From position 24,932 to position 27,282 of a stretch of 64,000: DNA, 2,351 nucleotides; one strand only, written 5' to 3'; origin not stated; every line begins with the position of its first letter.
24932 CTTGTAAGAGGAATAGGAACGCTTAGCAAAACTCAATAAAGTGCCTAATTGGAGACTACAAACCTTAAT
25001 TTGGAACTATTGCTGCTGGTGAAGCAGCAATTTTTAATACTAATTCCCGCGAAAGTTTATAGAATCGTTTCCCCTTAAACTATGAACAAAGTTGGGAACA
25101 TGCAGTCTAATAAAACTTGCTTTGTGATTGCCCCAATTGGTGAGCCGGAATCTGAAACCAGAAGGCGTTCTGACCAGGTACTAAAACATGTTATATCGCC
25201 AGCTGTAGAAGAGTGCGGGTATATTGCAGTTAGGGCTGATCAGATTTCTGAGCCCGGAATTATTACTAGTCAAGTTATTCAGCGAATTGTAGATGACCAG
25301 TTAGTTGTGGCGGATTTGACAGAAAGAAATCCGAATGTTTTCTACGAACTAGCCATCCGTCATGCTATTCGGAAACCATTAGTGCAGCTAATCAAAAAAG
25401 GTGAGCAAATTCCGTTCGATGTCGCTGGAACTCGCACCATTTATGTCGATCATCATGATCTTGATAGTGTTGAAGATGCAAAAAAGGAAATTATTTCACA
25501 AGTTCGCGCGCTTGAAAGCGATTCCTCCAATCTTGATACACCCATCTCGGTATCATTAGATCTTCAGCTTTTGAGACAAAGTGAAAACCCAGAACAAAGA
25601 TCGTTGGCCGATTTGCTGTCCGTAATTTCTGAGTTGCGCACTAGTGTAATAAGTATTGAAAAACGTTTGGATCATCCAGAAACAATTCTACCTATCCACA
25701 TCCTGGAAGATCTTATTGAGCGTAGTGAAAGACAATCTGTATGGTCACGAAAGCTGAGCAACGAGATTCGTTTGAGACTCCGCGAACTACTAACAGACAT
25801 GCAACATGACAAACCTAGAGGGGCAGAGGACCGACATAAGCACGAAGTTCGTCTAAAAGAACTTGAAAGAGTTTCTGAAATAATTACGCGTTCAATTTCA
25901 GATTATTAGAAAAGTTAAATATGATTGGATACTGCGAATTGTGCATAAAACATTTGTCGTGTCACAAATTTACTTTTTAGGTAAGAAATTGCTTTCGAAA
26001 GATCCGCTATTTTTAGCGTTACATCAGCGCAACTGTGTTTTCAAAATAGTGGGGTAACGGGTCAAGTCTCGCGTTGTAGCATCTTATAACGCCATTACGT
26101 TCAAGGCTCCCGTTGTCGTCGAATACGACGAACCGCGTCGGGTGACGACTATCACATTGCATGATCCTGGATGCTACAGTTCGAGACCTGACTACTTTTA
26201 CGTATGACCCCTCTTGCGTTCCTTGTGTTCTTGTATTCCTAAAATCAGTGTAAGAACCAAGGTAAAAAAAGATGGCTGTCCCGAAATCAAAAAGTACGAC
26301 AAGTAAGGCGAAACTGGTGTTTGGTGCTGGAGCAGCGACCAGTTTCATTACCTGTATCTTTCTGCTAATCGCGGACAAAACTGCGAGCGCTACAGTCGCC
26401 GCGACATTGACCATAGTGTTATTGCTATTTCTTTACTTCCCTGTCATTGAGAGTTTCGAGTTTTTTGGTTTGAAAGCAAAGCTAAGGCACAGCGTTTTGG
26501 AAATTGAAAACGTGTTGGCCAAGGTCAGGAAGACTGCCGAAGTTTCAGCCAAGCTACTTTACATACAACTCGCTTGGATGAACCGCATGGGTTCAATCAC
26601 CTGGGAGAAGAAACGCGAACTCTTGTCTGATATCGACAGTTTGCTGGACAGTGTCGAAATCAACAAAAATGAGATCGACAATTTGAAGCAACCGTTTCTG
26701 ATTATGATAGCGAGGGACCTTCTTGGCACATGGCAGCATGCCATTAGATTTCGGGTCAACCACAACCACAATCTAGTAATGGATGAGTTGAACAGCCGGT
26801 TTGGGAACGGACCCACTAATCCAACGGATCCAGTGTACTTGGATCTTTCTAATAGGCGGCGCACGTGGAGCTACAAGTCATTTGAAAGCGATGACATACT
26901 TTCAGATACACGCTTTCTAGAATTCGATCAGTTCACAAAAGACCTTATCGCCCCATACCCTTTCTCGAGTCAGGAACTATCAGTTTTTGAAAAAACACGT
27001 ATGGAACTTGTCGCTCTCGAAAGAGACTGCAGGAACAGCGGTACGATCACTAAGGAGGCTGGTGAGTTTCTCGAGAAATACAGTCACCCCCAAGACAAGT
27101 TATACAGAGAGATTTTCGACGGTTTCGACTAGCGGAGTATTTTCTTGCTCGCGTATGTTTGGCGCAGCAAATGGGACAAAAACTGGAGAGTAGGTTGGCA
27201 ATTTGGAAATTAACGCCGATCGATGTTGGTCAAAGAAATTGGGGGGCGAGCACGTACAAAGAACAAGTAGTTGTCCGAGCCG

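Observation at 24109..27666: AT-rich 3.4 kb islet inserted into the 3' end of dctM, bracketed by a duplicated gene terminus and lacking any integrase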

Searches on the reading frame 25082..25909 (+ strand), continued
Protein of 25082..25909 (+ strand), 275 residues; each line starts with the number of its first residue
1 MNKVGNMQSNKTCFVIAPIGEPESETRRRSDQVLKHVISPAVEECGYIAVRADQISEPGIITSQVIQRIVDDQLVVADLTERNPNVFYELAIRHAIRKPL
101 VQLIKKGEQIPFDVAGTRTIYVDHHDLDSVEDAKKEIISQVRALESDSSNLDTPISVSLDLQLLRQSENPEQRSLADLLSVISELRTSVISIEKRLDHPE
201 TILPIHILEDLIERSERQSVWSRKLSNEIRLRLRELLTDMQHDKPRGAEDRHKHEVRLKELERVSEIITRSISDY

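Call 61: predict_structure(alignment_id=A3)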
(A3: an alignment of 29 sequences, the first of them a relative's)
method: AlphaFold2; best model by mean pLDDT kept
length: 269 residues; sequences in the alignment: 29
mean_pLDDT: 74.8   pTM: 0.53
mean pLDDT of the five models: 74.8, 72.1, 70.9, 69.2, 67.8
residues with pLDDT >= 90: 25; 70-90: 165; 50-70: 72; < 50: 7
segments of 3 or more residues with pLDDT < 50: 146-149
pLDDT, mean of each block of 10 residues (from residue 1): 76 77 87 94 84 66 80 69 58 80 73 84 88 87 55 60 80 76 77 77 70 65 75 65 77 75 64
secondary structure, 60 per line:
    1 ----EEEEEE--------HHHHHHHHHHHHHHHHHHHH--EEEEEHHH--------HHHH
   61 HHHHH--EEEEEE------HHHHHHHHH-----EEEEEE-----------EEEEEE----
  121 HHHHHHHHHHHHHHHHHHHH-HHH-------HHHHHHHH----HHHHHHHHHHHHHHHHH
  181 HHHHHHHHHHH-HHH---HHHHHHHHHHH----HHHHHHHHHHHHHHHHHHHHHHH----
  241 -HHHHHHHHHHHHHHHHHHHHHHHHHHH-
elements in order: E5-10 H19-38 E41-45 H57-65 E68-73 H80-88 E94-99 E111-116 H121-140 H152-159 H164-191 H199-209 H214-236 H242-268

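Call 64: fold_search(model_id=the predicted structure, library=pdb)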
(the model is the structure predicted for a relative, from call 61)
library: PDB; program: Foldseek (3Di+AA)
matches with E <= 10: 1082; with E <= 0.001: 12
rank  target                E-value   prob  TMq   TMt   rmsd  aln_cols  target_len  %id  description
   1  9lmq_B                5.3e-05  1.00  0.36  0.32   4.7       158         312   13  Cryo-EM structure of TIR-STING/c-di-GMP complex (released 2025-08-27)
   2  9lmq_A                1.9e-04  1.00  0.39  0.35   8.7       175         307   10  Cryo-EM structure of TIR-STING/c-di-GMP complex (released 2025-08-27)
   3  4ohb                  2.2e-04  1.00  0.34  0.53   4.8       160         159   16  Crystal structure of MilB E103A in complex with 5-hydroxymethylcytidine 5'-monophosphate (hmCMP) from Streptomyces rimof (released 2014-06-25)
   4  8rpt_B                2.6e-04  1.00  0.35  0.59   4.7       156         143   15  Crystal structure of human DNPH1 mutant- D80A (released 2024-11-20)
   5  8qc0_A                3.1e-04  1.00  0.33  0.55   7.6       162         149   16  Nucleoside 2'deoxyribosyltransferase from Chroococcidiopsis thermalis PCC 7203 WT ribosylated (released 2024-02-21)
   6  3k1y_A                4.5e-04  1.00  0.34  0.46   5.9       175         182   12  X-ray structure of oxidoreductase from corynebacterium diphtheriae. orthorombic crystal form, northeast structural gen (released 2009-10-20)
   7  9i6e_B                4.8e-04  1.00  0.30  0.53   5.4       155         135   14  Crystal structure of DNPH1 bound by compound 5. (released 2025-11-12)
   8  4upb_A                4.8e-04  1.00  0.33  0.14  14.8       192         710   12  Electron cryo-microscopy of the complex formed between the hexameric ATPase RavA and the decameric inducible decarboxy (released 2014-08-20)
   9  8rpt_A                5.1e-04  1.00  0.31  0.57   4.9       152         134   12  Crystal structure of human DNPH1 mutant- D80A (released 2024-11-20)
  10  3k1y_C                5.1e-04  1.00  0.32  0.45   6.8       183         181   12  X-ray structure of oxidoreductase from corynebacterium diphtheriae. orthorombic crystal form, northeast structural gen (released 2009-10-20)
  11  9lmq_D                7.0e-04  1.00  0.36  0.32   4.9       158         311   13  Cryo-EM structure of TIR-STING/c-di-GMP complex (released 2025-08-27)
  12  6y3x_A                7.0e-04  1.00  0.33  0.14  13.2       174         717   14  Crystal structure of the Francisella novicida lysine decarboxylase LdcF (released 2021-01-27)
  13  8rqd_C                1.0e-03  1.00  0.30  0.51   5.7       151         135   14  Crystal structure of human DNPH1 mutant-Y24F (released 2024-11-20)
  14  8pqr_D                1.1e-03  1.00  0.32  0.53   7.8       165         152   15  Nucleoside 2'deoxyribosyltransferase from Chroococcidiopsis thermalis PCC 7203 WT bound to DAD_Immucillin-H (released 2024-02-21)
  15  8osc_B                1.1e-03  1.00  0.32  0.61   4.5       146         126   14  Structure of Homo sapiens 2'-deoxynucleoside 5'-phosphate N-hydrolase 1 (DNPH1) bound to deoxyuridine 5'- monophosphat (released 2023-08-30)
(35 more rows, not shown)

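Call 65: find_encoding_contigs(protein=P0028, flank=8000, max_places=3)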
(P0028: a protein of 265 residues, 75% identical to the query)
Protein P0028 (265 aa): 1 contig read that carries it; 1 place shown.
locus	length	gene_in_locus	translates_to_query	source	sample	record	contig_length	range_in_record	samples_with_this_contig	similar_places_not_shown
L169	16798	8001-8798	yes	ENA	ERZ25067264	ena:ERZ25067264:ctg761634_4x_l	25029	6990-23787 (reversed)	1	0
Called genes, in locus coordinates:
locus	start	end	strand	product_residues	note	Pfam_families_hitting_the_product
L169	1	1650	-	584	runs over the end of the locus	PF05580:Peptidase_S55 (weak)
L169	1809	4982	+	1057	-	PF13620:CarboxypepD_reg, PF13715:CarbopepD_reg_2 (faint), PF25183:OMP_b-brl_4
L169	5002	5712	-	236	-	PF01113:DapB_N, PF05173:DapB_C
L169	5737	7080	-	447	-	PF00696:AA_kinase, PF13840:ACT_7 (faint), PF22468:ACT_9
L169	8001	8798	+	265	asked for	-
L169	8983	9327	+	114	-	-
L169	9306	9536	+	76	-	-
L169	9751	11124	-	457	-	-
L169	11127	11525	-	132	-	-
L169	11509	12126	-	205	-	-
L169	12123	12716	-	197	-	-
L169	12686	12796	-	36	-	-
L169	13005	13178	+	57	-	-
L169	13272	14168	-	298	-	PF13701:DDE_Tnp_1_4, PF01609:DDE_Tnp_1, PF13701:DDE_Tnp_1_4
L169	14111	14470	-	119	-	PF13701:DDE_Tnp_1_4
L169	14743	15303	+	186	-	-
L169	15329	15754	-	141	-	PF13358:DDE_3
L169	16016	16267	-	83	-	-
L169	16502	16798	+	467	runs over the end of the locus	PF13701:DDE_Tnp_1_4, PF01609:DDE_Tnp_1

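Call 66: find_encoding_contigs(protein=P0010, flank=8000, max_places=3)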
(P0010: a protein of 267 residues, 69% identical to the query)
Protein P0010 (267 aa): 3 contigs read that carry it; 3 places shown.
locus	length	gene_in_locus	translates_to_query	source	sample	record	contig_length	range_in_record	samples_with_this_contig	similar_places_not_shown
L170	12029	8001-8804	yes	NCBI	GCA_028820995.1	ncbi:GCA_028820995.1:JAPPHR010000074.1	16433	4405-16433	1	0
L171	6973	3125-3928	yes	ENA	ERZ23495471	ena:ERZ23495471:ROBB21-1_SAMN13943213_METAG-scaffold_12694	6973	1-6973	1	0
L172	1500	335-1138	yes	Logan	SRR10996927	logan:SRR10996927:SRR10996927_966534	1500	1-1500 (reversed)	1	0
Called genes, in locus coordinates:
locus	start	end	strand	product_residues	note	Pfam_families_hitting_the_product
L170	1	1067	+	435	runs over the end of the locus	PF03447:NAD_binding_3, PF00742:Homoserine_dh, PF01842:ACT (weak)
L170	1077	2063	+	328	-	PF03320:FBPase_glpX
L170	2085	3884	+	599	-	PF01368:DHH, PF02272:DHHA1, PF17768:RecJ_OB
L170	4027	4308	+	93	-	PF01381:HTH_3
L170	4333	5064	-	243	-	PF00117:GATase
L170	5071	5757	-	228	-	PF03737:RraA-like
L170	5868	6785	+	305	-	PF08450:SGL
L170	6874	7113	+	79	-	PF04014:MazE_antitoxin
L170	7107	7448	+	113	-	PF02452:PemK_toxin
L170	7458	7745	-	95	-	PF04800:NDUS4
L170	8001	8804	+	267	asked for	-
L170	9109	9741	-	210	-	PF02798:GST_N, PF13417:GST_N_3, PF13409:GST_N_2, PF00043:GST_C, PF13410:GST_C_2, PF14497:GST_C_3 (weak)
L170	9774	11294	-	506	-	PF01425:Amidase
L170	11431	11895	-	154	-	PF10604:Polyketide_cyc2, PF03364:Polyketide_cyc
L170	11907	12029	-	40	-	?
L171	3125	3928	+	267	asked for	-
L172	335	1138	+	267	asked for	-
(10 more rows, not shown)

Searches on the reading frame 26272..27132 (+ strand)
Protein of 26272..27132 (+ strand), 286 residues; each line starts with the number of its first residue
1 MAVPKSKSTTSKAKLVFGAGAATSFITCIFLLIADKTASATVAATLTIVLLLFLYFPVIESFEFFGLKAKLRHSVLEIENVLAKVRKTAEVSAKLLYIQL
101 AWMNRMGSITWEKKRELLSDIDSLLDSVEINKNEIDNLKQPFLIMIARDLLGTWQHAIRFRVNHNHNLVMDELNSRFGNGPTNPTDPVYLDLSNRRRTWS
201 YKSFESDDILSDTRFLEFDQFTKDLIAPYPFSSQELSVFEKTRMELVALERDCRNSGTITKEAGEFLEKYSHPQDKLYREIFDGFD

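Call 7: search_protein_families(library=pfam, proteins=[window:26272-27132:+], max_evalue=0.01)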
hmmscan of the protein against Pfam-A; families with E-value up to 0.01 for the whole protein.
window:26272-27132:+ (286 aa): 0 families

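Call 8: search_protein_families(library=padloc, proteins=[window:26272-27132:+], max_evalue=0.1)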
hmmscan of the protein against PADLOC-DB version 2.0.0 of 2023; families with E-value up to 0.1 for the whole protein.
window:26272-27132:+ (286 aa): 0 families

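Call 45: search_protein_families(library=ncbifam, proteins=[window:26272-27132:+], max_evalue=0.1)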
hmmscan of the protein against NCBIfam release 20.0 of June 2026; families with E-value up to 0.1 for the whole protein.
window:26272-27132:+ (286 aa): 1 family
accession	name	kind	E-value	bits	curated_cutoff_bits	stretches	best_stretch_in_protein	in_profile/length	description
TIGR03753.1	blh_monoox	subfamily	0.069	12.7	95.25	1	9-88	124-203/260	beta-carotene 15,15'-dioxygenase, Brp/Blh family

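Call 46: search_protein_families(library=phrogs, proteins=[window:26272-27132:+], max_evalue=0.1)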
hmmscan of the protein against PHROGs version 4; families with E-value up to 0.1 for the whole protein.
window:26272-27132:+ (286 aa): 0 families

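Call 60: search_protein_representatives(protein=window:26272-27132:+)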
Query: 286 residues. Proteins with E-value up to 0.001 (for the whole library): 290; up to 1e-10: 149; up to 1e-30: 18. The best 150 are listed.
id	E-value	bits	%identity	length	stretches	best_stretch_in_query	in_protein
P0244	4.8e-186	632.7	100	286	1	1-286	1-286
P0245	6.3e-91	320.8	54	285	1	5-283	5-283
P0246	3.0e-43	164.5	35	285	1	13-282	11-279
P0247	4.8e-41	157.3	34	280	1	21-283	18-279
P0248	5.3e-41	157.1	37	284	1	21-271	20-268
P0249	1.1e-40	156.1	35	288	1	21-283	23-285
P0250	2.6e-40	154.9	33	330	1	13-272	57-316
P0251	3.4e-40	154.5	34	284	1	14-273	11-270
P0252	1.2e-36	142.9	31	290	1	20-275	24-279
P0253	1.9e-35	139.0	32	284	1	15-276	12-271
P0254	2.5e-34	135.3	30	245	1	43-282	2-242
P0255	4.8e-34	134.3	32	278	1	12-272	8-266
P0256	1.2e-33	133.0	32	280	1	17-276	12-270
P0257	1.0e-31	126.7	32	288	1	15-277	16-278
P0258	4.2e-31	124.7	32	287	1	14-277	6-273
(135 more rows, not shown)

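Call 74: search_protein_families(library=pfam, alignment_id=A4, max_evalue=0.01)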
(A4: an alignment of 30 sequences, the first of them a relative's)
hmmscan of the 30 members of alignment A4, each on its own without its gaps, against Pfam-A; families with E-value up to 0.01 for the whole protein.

A. member 1, P0244 (286 aa): 0 families

B. families by the number of members that match (of 30 scanned): 4 families
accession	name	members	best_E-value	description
PF13572.11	DUF4134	1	0.003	Domain of unknown function (DUF4134)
PF08546.17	ApbA_C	1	0.0089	Ketopantoate reductase PanE/ApbA C terminal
PF10007.15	DUF2250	1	0.0093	Uncharacterized protein conserved in archaea (DUF2250)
PF06230.17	LpxI_C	1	0.0098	LpxI C-terminal domain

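Call 88: predict_structure(alignment_id=A4)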
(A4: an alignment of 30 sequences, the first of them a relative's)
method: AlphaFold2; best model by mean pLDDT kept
length: 286 residues; sequences in the alignment: 30
mean_pLDDT: 90.9   pTM: 0.72
mean pLDDT of the five models: 90.9, 89.6, 89.4, 87.8, 87.6
residues with pLDDT >= 90: 207; 70-90: 60; 50-70: 13; < 50: 6
segments of 3 or more residues with pLDDT < 50: 1-6
pLDDT, mean of each block of 10 residues (from residue 1): 50 83 92 91 88 75 72 91 95 97 87 96 97 97 97 96 97 93 94 96 92 95 97 97 98 98 96 93 83
secondary structure, 60 per line:
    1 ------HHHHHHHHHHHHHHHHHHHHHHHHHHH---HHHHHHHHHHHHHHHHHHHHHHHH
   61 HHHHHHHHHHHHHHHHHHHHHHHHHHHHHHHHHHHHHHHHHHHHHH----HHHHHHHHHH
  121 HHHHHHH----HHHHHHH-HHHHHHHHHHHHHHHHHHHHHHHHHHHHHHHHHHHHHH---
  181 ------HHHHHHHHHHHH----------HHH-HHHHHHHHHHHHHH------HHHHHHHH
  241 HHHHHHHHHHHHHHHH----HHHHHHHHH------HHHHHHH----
elements in order: H7-33 H37-106 H111-127 H132-138 H140-177 H187-198 H213-226 H233-256 H261-269 H276-282

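Call 91: fold_search(model_id=the predicted structure, library=pdb)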
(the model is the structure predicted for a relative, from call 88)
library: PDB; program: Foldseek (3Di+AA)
matches with E <= 10: 143; with E <= 0.001: 0
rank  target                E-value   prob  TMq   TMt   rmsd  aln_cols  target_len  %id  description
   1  5vjs                  4.4e-01  0.21  0.14  0.20  28.3       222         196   13  De Novo Photosynthetic Reaction Center Protein Equipped with Heme B, a synthetic Zn porphyrin, and Zn(II) cations (released 2018-04-25)
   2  5f5p_A                8.1e-01  0.20  0.16  0.23  26.7       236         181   15  Molecular Basis for Shroom2 Recognition by Rock1 (released 2016-10-19)
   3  8d9p                  9.3e-01  0.12  0.13  0.18  23.7       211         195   14  De Novo Photosynthetic Reaction Center Protein Equipped with Heme B and Mn(II) cations (released 2022-09-28)
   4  6m6z_A                1.1e+00  0.16  0.17  0.22  24.1       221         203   16  A de novo designed transmembrane nanopore, TMH4C4 (released 2020-06-24)
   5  6ivm_C                1.1e+00  0.09  0.15  0.16  22.0       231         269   15  Crystal structure of a membrane protein P143A (released 2019-11-06)
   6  6h2x                  1.2e+00  0.08  0.15  0.13  29.9       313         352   14  MukB coiled-coil elbow from E. coli (released 2019-03-06)
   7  8glv_Em               1.4e+00  0.09  0.17  0.10  46.3       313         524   12  96-nm repeat unit of doublet microtubules from Chlamydomonas reinhardtii flagella (released 2023-05-31)
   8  6z0c_A                1.5e+00  0.11  0.14  0.19  28.4       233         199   15  Structure of in silico modelled artificial Maquette-3 protein (released 2021-03-17)
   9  7udk_A                1.6e+00  0.18  0.19  0.29  21.6       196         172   15  Crystal structure of designed helical repeat protein RPB_LRP2_R4 bound to LRPx4 peptide (released 2023-03-22)
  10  6jlf_D                1.6e+00  0.08  0.15  0.16  22.1       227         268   15  Crystal structure of a bacterial Bestrophin homolog from Klebsiella pneumoniae D179A mutation - HR (released 2019-11-13)
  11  6z74_B                2.0e+00  0.07  0.13  0.15  17.1       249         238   11  Structure of the transcriptional repressor Atu1419 (VanR) in complex with a fortuitous citrate from agrobacterium fabr (released 2020-12-02)
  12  6z0c_C                2.2e+00  0.09  0.14  0.19  28.3       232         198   15  Structure of in silico modelled artificial Maquette-3 protein (released 2021-03-17)
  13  6ivo_B                2.3e+00  0.06  0.15  0.16  22.1       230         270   15  Crystal structure of a membrane protein P208A (released 2019-11-06)
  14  9f63                  2.3e+00  0.06  0.15  0.10  35.7       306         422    9  Crystal structure of Saccharomyces cerevisiae pH nine-sensitive protein 1 (PNS1) (released 2024-05-15)
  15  2q12                  2.4e+00  0.09  0.17  0.19  35.2       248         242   10  Crystal Structure of BAR domain of APPL1 (released 2007-08-14)
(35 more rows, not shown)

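Call 97: search_dna_similar(query=window:26272-27132:+, collection=plasmids, mode=protein, max_evalue=0.001, max_rows=8)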
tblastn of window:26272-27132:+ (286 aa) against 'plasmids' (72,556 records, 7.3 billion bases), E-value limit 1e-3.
No match.
